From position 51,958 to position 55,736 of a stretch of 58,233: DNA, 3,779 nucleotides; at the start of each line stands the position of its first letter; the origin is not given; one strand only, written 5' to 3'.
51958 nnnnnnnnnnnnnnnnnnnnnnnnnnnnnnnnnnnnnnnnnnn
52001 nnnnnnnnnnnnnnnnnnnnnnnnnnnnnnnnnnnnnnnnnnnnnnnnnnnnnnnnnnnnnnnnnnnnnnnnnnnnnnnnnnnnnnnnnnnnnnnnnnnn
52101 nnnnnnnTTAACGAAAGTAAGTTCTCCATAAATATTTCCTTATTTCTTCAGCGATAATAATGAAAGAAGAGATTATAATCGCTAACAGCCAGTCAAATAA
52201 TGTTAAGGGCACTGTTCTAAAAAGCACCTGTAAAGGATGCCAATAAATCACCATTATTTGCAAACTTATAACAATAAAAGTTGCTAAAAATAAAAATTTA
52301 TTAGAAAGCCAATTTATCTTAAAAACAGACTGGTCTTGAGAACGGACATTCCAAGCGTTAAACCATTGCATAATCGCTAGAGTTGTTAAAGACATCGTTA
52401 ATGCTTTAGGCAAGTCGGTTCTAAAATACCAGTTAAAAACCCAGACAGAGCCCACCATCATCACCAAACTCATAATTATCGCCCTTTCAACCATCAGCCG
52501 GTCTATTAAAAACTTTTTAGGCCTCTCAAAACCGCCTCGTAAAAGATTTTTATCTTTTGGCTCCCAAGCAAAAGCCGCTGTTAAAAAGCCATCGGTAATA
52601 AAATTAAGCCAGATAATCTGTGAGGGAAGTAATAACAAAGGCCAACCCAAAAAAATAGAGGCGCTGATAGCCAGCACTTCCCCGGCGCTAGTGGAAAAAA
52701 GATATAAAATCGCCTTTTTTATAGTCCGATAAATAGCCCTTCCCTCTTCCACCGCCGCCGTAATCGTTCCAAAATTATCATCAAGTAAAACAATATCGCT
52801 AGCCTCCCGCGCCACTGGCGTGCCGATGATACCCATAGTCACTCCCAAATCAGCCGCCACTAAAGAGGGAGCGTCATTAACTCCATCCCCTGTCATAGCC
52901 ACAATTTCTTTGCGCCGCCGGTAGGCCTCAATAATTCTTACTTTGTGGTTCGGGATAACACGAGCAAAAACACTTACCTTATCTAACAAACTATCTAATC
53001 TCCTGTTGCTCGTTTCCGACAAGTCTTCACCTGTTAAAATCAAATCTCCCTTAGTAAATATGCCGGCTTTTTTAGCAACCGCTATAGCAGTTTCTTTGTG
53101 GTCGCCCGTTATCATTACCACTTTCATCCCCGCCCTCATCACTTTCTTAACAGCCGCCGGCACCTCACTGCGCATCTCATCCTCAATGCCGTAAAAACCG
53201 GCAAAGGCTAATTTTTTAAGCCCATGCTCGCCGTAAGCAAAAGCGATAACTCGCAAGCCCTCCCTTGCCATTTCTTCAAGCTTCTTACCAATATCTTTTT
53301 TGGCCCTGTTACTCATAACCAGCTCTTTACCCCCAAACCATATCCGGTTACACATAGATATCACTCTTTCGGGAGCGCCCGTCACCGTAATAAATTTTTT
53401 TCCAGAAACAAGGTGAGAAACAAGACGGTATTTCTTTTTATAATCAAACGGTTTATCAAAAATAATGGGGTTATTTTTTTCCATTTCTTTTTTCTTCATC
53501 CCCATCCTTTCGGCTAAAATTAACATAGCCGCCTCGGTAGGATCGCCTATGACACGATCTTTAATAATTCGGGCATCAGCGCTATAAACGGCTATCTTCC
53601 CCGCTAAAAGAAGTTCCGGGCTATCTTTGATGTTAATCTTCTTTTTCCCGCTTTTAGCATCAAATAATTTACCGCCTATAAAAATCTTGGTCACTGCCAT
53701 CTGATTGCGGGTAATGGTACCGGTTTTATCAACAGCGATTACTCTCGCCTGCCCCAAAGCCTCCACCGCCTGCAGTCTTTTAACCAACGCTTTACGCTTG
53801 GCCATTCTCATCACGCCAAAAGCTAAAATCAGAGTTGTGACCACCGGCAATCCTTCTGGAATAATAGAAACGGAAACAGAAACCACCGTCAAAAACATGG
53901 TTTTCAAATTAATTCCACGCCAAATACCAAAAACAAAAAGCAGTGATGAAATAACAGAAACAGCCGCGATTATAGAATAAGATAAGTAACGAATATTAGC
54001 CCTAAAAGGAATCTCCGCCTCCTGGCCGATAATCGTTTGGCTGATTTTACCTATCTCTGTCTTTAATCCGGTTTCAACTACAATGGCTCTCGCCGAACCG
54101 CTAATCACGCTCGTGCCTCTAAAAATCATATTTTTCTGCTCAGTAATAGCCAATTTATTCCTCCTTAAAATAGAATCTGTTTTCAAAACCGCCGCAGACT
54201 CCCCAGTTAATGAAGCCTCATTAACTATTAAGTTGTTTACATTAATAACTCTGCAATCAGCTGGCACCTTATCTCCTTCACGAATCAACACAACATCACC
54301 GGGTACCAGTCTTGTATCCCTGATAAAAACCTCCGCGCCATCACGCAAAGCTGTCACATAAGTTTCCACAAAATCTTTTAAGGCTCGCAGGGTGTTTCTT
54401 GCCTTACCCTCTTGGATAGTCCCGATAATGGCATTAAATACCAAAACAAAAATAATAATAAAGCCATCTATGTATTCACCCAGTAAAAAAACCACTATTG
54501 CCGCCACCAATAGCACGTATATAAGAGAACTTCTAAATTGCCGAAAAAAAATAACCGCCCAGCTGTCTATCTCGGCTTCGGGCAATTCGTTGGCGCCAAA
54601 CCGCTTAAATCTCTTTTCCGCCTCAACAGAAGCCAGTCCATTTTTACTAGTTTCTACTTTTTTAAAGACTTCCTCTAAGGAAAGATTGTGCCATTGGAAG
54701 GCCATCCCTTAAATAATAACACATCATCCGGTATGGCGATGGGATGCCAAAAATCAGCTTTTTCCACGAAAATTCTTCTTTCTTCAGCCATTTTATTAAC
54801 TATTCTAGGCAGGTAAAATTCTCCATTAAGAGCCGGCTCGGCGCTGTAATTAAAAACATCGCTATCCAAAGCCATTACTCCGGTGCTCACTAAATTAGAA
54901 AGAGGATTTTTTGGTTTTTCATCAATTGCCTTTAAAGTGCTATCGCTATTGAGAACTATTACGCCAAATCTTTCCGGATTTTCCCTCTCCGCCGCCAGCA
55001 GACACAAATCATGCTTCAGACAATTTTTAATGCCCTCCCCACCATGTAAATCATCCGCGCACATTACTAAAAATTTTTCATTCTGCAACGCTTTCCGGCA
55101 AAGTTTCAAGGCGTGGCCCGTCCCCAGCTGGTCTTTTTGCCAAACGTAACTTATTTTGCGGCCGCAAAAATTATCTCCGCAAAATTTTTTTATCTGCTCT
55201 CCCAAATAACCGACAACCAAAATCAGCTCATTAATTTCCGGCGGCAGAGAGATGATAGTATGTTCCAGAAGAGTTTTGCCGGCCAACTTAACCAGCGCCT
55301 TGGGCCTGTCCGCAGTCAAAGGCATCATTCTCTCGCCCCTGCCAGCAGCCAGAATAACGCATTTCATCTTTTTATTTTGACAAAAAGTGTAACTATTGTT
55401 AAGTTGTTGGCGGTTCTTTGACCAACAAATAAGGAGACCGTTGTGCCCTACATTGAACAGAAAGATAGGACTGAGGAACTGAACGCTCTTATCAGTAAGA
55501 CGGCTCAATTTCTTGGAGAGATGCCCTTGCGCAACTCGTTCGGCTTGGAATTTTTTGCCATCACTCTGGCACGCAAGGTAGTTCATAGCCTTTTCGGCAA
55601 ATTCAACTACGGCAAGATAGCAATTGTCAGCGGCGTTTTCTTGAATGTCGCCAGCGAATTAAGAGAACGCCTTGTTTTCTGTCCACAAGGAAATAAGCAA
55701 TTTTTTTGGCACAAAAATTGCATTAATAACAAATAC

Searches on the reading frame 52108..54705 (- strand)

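Call 73: search_protein_families(library=pfam, proteins=[window:52108-54705:-], max_evalue=0.001)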
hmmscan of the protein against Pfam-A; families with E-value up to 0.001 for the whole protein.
window:52108-54705:- (865 aa): 5 families
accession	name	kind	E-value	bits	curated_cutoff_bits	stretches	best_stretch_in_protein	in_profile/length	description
PF00122.25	E1-E2_ATPase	-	1.2e-43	149.2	28.1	1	114-304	4-181/181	E1-E2 ATPase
PF00689.26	Cation_ATPase_C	-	1.1e-42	146.2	27.3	1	689-859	1-175/175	Cation transporting ATPase, C-terminus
PF00690.31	Cation_ATPase_N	-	3.5e-20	71.9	20.4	1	5-71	1-68/69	Cation transporter/ATPase, N-terminus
PF00702.32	Hydrolase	-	3.9e-17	63.7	26.4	1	321-619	2-191/191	haloacid dehalogenase-like hydrolase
PF13246.12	Cation_ATPase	-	4.1e-15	56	21.7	1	381-455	15-91/91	Cation transport ATPase (P-type)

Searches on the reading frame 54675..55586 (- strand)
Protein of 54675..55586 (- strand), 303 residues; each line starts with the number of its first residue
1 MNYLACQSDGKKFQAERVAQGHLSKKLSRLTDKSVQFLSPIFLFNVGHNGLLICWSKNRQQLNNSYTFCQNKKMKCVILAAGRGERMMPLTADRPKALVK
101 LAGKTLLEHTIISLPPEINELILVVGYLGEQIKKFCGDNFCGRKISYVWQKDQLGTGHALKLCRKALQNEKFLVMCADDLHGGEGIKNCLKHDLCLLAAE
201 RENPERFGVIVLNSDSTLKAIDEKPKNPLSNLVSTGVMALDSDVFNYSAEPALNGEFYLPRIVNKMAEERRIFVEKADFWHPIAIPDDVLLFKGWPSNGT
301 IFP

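Call 73: search_protein_families(library=pfam, proteins=[window:54675-55586:-], max_evalue=0.001)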
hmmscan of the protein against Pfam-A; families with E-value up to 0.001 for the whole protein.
window:54675-55586:- (303 aa): 3 families
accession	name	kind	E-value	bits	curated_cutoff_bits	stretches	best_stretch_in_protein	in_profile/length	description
PF00483.29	NTP_transferase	-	1.1e-25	91.1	21.2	1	76-256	2-199/245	Nucleotidyl transferase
PF12804.13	NTP_transf_3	-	1.3e-11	45.4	27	1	76-178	1-95/160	MobA-like NTP transferase domain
PF01128.25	IspD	-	2.6e-06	27.8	27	1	75-127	2-53/221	2-C-methyl-D-erythritol 4-phosphate cytidylyltransferase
